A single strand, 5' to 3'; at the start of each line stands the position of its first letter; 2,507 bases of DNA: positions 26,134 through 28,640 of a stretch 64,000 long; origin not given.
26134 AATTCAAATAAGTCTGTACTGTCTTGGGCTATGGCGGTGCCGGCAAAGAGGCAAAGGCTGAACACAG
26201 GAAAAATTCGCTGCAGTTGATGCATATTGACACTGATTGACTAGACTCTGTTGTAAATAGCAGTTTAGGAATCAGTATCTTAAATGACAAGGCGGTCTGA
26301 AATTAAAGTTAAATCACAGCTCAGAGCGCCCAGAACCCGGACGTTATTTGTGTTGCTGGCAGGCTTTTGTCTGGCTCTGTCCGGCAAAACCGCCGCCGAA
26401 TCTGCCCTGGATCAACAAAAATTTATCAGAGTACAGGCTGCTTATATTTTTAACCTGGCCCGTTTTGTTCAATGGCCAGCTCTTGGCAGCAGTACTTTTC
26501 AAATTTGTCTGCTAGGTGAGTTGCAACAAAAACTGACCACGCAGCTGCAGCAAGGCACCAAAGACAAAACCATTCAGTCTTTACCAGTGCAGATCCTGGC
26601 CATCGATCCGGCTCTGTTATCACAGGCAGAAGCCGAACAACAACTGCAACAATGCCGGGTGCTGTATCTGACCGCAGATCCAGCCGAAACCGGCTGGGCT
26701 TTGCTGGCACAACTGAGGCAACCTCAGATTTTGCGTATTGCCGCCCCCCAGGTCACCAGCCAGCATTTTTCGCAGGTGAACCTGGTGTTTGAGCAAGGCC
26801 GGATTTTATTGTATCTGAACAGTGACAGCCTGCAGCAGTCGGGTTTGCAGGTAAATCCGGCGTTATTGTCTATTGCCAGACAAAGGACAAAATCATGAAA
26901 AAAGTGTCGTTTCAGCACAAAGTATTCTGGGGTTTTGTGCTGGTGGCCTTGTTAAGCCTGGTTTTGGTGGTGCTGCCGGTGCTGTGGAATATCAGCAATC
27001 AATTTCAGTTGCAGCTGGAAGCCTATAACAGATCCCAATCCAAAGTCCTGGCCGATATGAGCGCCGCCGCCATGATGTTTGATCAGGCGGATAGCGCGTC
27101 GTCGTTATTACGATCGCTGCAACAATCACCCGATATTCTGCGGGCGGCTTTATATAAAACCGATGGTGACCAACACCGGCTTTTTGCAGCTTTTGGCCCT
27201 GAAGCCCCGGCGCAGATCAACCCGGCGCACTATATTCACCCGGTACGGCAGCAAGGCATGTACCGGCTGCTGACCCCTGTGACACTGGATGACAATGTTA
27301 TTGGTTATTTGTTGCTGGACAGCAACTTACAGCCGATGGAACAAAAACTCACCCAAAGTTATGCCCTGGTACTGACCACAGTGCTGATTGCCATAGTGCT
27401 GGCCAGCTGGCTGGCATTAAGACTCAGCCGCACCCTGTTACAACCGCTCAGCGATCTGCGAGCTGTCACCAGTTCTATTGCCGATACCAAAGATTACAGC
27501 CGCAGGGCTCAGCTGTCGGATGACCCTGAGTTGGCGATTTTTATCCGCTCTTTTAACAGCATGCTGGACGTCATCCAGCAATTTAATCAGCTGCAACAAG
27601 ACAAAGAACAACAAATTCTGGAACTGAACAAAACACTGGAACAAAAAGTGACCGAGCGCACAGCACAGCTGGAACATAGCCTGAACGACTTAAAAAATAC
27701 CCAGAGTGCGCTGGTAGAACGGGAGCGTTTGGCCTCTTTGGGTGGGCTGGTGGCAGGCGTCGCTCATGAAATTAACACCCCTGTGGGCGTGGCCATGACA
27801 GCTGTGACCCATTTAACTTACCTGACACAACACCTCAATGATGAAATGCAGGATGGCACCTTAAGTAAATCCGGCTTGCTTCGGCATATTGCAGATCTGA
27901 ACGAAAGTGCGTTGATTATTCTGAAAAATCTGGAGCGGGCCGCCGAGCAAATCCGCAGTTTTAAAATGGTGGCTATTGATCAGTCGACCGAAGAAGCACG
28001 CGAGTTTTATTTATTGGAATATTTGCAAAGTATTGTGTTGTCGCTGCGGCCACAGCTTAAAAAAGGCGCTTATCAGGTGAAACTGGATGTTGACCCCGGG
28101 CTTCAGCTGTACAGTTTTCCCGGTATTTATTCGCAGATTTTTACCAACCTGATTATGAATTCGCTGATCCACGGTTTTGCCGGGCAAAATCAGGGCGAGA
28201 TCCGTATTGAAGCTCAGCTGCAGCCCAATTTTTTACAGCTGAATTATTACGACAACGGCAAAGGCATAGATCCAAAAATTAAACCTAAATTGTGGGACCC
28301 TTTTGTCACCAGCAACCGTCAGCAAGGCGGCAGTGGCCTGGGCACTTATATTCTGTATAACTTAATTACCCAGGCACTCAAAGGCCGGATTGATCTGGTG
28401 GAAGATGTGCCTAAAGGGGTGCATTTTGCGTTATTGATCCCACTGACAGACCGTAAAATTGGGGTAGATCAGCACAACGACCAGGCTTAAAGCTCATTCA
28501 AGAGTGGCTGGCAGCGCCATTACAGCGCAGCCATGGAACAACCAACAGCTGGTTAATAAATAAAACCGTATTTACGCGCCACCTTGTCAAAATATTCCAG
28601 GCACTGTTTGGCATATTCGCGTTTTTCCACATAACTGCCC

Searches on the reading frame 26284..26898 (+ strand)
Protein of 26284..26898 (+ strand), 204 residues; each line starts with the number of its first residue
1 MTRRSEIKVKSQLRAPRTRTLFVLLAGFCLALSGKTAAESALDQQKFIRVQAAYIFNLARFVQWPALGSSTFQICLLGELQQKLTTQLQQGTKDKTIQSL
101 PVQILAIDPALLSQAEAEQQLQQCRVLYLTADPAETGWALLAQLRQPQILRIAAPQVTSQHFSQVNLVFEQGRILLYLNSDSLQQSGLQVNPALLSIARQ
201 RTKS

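Call 4: search_protein_families(library=ncbifam, proteins=[window:26284-26898:+], max_evalue=0.01)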
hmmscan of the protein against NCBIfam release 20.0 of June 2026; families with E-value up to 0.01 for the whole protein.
window:26284-26898:+ (204 aa): 2 families
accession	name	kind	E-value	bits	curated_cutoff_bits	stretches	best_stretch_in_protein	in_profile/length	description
NF053591.1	YfiR_like_TOL0243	equivalog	2.8e-16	59.8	125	1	49-200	3-148/150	TOL_0243 family YfiR-like periplasmic protein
NF053586.1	sequest_YfiR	equivalog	4e-12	46.5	85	1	54-199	8-141/141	regulatory sequestration protein YfiR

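Call 5: search_protein_families(library=pfam, proteins=[window:26284-26898:+], max_evalue=0.01)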
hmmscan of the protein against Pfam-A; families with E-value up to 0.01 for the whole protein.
window:26284-26898:+ (204 aa): 1 family
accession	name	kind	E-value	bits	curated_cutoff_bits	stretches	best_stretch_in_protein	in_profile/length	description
PF13689.11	DUF4154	-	2.3e-25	89.8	24.9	1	50-199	3-143/143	YfiR/HmsC-like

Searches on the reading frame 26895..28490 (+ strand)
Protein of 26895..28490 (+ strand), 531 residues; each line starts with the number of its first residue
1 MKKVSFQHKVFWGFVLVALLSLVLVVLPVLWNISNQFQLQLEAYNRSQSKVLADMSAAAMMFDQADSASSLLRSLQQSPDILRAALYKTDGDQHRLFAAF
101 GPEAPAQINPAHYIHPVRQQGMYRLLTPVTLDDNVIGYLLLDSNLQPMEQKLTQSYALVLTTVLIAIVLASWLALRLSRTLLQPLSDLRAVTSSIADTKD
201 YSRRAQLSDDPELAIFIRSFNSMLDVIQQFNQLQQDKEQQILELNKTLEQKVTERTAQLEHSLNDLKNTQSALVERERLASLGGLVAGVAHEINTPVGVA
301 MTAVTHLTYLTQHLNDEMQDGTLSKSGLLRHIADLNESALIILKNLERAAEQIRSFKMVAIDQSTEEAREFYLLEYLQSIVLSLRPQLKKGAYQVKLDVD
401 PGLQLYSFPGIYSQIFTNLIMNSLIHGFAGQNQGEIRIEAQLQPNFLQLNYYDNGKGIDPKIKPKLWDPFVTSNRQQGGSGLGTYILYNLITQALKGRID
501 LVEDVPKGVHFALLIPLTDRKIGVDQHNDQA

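Call 4: search_protein_families(library=ncbifam, proteins=[window:26895-28490:+], max_evalue=0.01)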
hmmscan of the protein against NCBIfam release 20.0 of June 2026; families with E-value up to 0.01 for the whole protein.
window:26895-28490:+ (531 aa): 65 families (the best 25 are shown)
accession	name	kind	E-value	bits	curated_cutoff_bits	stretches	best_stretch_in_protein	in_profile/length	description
NF053592.1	HK_near_YfiR_like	equivalog_domain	2.9e-34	118.6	194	1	5-229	1-223/223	sensor histidine kinase, YfiR-like protein-associated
NF008468.0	PRK11360.1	equivalog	3.6e-27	95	646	2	265-520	379-611/616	two-component system sensor histidine kinase AtoS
NF033092.0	HK_WalK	equivalog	4.8e-20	71.7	725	2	115-242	134-260/594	cell wall metabolism sensor histidine kinase WalK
NF047497.1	HK_LIC_12097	equivalog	5e-19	68.3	500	1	234-516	100-365/367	LIC_12097 family sensor histidine kinase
NF040750.1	tetrathio_HK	equivalog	7e-19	67.7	750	1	250-503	306-540/555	tetrathionate respiration histidine kinase TtrS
NF038348.1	T2SS_HK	subfamily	1.9e-17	62.9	450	2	412-517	472-573/574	histidine kinase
NF041210.1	his_kin_PieS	equivalog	9.2e-17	61.2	850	2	253-518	219-471/474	two component system sensor histidine kinase PieS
NF012163.2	BaeS_SmeS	equivalog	9.3e-17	61.1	500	2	256-501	216-442/457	sensor histidine kinase efflux regulator BaeS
NF007837.0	PRK10549.1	equivalog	1.3e-16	60.4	603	2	371-519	312-460/466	envelope stress sensor histidine kinase BaeS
NF052574.1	HisKinEspCMyxo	equivalog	1.4e-16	59.8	1200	1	266-520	401-640/785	serine histidine kinase EspC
NF046044.1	PnpS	equivalog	3.2e-16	59.3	400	1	286-516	174-390/390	two-component system histidine kinase PnpS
NF007423.1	PRK09966.1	equivalog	5.6e-16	58.4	325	1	40-242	34-236/390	diguanylate cyclase DgcN/YfiN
NF007688.0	PRK10364.1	equivalog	6.2e-16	58.2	479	2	394-520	333-454/460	two-component system sensor histidine kinase ZraS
NF008318.0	PRK11107.1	equivalog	2e-15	56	890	1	132-521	153-522/920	two-component sensor histidine kinase BarA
TIGR02956.1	TMAO_torS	equivalog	3.7e-15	55.1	676.5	1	148-521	322-686/967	TMAO reductase system sensor histidine kinase/response regulator TorS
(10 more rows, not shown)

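Call 5: search_protein_families(library=pfam, proteins=[window:26895-28490:+], max_evalue=0.01)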
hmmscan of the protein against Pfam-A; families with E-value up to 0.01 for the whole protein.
window:26895-28490:+ (531 aa): 6 families
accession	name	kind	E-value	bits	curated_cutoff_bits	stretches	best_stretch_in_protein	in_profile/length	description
PF02518.31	HATPase_c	-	7.7e-16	58.9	26.4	1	413-518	7-110/111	Histidine kinase-, DNA gyrase B-, and HSP90-like ATPase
PF17152.10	CHASE8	-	2.2e-09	37.9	27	1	42-141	6-101/102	Periplasmic sensor domain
PF00672.30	HAMP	-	1.2e-05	26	25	1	176-228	1-52/53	HAMP domain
PF10144.15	SMP_2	-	0.00026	21.1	28.9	1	10-140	10-142/159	Bacterial virulence factor haemolysin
PF13581.12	HATPase_c_2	-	0.00037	20.9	27.4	1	420-491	40-109/127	Histidine kinase-like ATPase domain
PF00512.31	HisKA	-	0.0017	18.8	26.9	0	283-309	3-29/66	His Kinase A (phospho-acceptor) domain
